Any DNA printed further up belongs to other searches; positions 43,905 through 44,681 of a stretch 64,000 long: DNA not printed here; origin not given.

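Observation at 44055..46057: Candidate undescribed two-gene defence module: ABC/SMC-type AAA ATPase translationally coupled to a small PD-(D/E)xK-like protein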

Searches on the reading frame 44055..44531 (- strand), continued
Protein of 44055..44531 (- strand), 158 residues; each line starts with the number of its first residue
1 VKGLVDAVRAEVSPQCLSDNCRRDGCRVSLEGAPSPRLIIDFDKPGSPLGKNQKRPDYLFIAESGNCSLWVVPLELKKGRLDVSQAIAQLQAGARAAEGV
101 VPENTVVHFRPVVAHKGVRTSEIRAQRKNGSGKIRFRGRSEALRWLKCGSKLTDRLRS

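Call 90: search_protein_families(library=pfam, proteins=[L001:6069-6353:+, L007:8595-11522:+, L009:326-3895:-, L001:5011-5673:+, L001:4309-4803:+, L001:9682-11187:+, L001:8585-8998:+], max_evalue=0.01)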
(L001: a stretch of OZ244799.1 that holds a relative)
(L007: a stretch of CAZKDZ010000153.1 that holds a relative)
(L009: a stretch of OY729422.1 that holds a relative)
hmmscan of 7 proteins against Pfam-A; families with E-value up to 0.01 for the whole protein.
L001:6069-6353:+ (94 aa): 6 families
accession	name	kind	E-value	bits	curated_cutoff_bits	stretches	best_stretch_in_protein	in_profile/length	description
PF01381.28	HTH_3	-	2.1e-07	31.3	23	1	18-64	5-51/55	Helix-turn-helix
PF15943.11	YdaS_toxin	-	2.1e-05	24.7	30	1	26-63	12-49/65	Bacterial toxin YdaS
PF13560.12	HTH_31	-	3.4e-05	24.5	27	1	23-66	15-59/64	Helix-turn-helix domain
PF02954.25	HTH_8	-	0.0025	18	22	1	25-39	21-35/42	Bacterial regulatory protein, Fis family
PF13384.12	HTH_23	-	0.005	17.1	24.6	1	23-49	18-46/50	Homeodomain-like domain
PF12728.13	HTH_17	-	0.0076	16.9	27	0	23-44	2-23/51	Helix-turn-helix domain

L007:8595-11522:+ (975 aa): 2 families
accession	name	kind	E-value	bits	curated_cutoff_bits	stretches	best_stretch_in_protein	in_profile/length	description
PF06634.17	DUF1156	-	8.6e-33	112.7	24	1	12-82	1-72/73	Protein of unknown function (DUF1156)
PF02086.21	MethyltransfD12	-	0.00025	21.3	22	1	129-174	18-63/253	D12 class N6 adenine-specific DNA methyltransferase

L009:326-3895:- (1189 aa): 0 families

L001:5011-5673:+ (220 aa): 3 families
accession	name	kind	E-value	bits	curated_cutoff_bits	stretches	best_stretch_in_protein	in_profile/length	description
PF01243.27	PNPOx_N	-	5.2e-24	85.4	28.1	1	41-158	7-110/120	Pyridoxamine 5'-phosphate oxidase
PF10590.14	PNP_phzG_C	-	3e-20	72.3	27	1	179-220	1-42/42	Pyridoxine 5'-phosphate oxidase C-terminal dimerisation region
PF12766.13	Pyridox_oxase_2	-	3.4e-07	31.2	26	1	41-119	16-96/100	Pyridoxamine 5'-phosphate oxidase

L001:4309-4803:+ (164 aa): 1 family
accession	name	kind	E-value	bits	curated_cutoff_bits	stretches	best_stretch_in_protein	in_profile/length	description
PF13625.11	Helicase_C_3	-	0.0081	16.6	34.2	0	34-76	25-67/125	Helicase conserved C-terminal domain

L001:9682-11187:+ (501 aa): 0 families

L001:8585-8998:+ (137 aa): 0 families

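Call 91: search_protein_families(library=padloc, proteins=[L007:8595-11522:+, L009:335-3898:+, L001:6069-6353:+, L001:8585-8998:+, L001:9682-11187:+], max_evalue=0.001)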
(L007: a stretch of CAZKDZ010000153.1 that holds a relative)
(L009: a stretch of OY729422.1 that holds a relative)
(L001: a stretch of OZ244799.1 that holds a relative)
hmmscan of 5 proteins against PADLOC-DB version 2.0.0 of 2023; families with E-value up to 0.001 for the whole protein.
L007:8595-11522:+ (975 aa): 8 families
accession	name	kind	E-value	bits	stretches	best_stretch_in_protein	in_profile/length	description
PDLC00660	HmaB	-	0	1495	1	5-971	8-964/967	DNA-adenine methylase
PDLC00661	HmaB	-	0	1390.3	1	5-967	7-965/973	DNA-adenine methylase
PDLC03233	MTase_II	-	9.5e-34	115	2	477-796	389-710/731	Type II methyltransferase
PDLC03352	MTase_II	-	6.5e-27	91.8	2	418-608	417-599/1023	Type II methyltransferase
PDLC02189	DUF1156_MTase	-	2.1e-20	70.6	2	133-174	165-206/944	-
PDLC03314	MTase_II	-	2.3e-10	37.2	2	133-169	165-201/944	Type II methyltransferase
PDLC03322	MTase_II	-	6e-05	20.1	1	135-171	68-104/446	Type II methyltransferase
PDLC03345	MTase_II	-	9e-05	19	1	134-175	51-92/581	Type II methyltransferase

L009:335-3898:+ (1187 aa): 52 families (the best 25 are shown)
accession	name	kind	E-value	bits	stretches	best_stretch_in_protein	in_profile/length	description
PDLC00659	HmaA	-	0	1568.3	1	15-1186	1-1172/1176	SNF2 helicase / DEAD-box helicase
PDLC02620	DrmD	-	9.1e-117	389.4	1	111-732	92-695/1060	DrmD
PDLC02621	DrmD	-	3.4e-97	324.8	1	138-844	140-843/1040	DrmD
PDLC02500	BrxHI|BrxHII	-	3.9e-90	301.7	1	37-688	18-644/933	BrxHI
PDLC02504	BrxHI|BrxHII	-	2.3e-86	288.7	1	92-767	83-727/971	BrxHII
PDLC02572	DrmA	-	6.3e-70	234.3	1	94-701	101-710/1043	DrmA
PDLC02632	DrmD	-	3.7e-66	222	1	94-633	106-640/662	DrmD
PDLC02623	DrmD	-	2.8e-58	195.5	3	343-700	402-699/1040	DrmD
PDLC02633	DrmD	-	5.7e-52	174.8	1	132-621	140-631/839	DrmD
PDLC02619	DrmD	-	3e-50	169.2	2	95-542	11-435/872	DrmD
PDLC02634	DrmD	-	1.3e-48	163.5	1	119-823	92-774/900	DrmD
PDLC02624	DrmD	-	1.8e-46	156.9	1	156-700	1-554/652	DrmD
PDLC02843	DpdE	-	1.8e-39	133.4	2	111-306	151-318/1091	DpdE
PDLC02840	DpdE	-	5.6e-39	132.2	2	115-305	156-322/1091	DpdE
PDLC02853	DpdE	-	9.7e-34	114.5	1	92-665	71-646/985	DpdE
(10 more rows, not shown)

L001:6069-6353:+ (94 aa): 0 families

L001:8585-8998:+ (137 aa): 0 families

L001:9682-11187:+ (501 aa): 0 families

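Call 96: search_dna_similar(query=window:44055-44531:-, collection=phages, mode=protein, max_evalue=1, max_rows=10)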
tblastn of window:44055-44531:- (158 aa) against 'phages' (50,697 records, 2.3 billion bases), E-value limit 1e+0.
No match.

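Call 97: find_related_loci(query=A1, collection=viral_contigs, flank=6000)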
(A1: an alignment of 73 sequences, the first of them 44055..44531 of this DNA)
Query A1 (158 aa) in viral_contigs; peptide patterns used: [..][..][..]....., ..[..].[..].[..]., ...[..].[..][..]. (x = any residue, [..] = any of these).
49 stretches matched a pattern, but none encodes a relative of the query by tblastn (E <= 1e-3).

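Call 101: search_protein_families(library=pfam, alignment_id=A1, max_evalue=0.1)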
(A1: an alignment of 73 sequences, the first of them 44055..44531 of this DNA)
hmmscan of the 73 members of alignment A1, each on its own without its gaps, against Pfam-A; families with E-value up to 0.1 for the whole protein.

A. member 1, window:44055-44531:- (158 aa): 1 family
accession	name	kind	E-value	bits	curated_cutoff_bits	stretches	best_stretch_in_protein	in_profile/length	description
PF04313.20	HSDR_N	-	0.0095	16.2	25.1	1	50-94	122-162/198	Type I restriction enzyme R protein N terminus (HSDR_N)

B. families by the number of members that match (of 73 scanned): 6 families
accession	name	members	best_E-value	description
PF11720.13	Inhibitor_I78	2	0.0043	Peptidase inhibitor I78 family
PF04313.20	HSDR_N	2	0.0095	Type I restriction enzyme R protein N terminus (HSDR_N)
PF15580.11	Imm53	2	0.026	Immunity protein 53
PF24637.1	RRM_DEAH11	1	0.014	DEAH11 RRM domain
PF25533.1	Lysostaphin_N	1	0.037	Lysostaphin, N-terminal domain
PF16839.10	Antimicrobial25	1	0.082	Nematode antimicrobial peptide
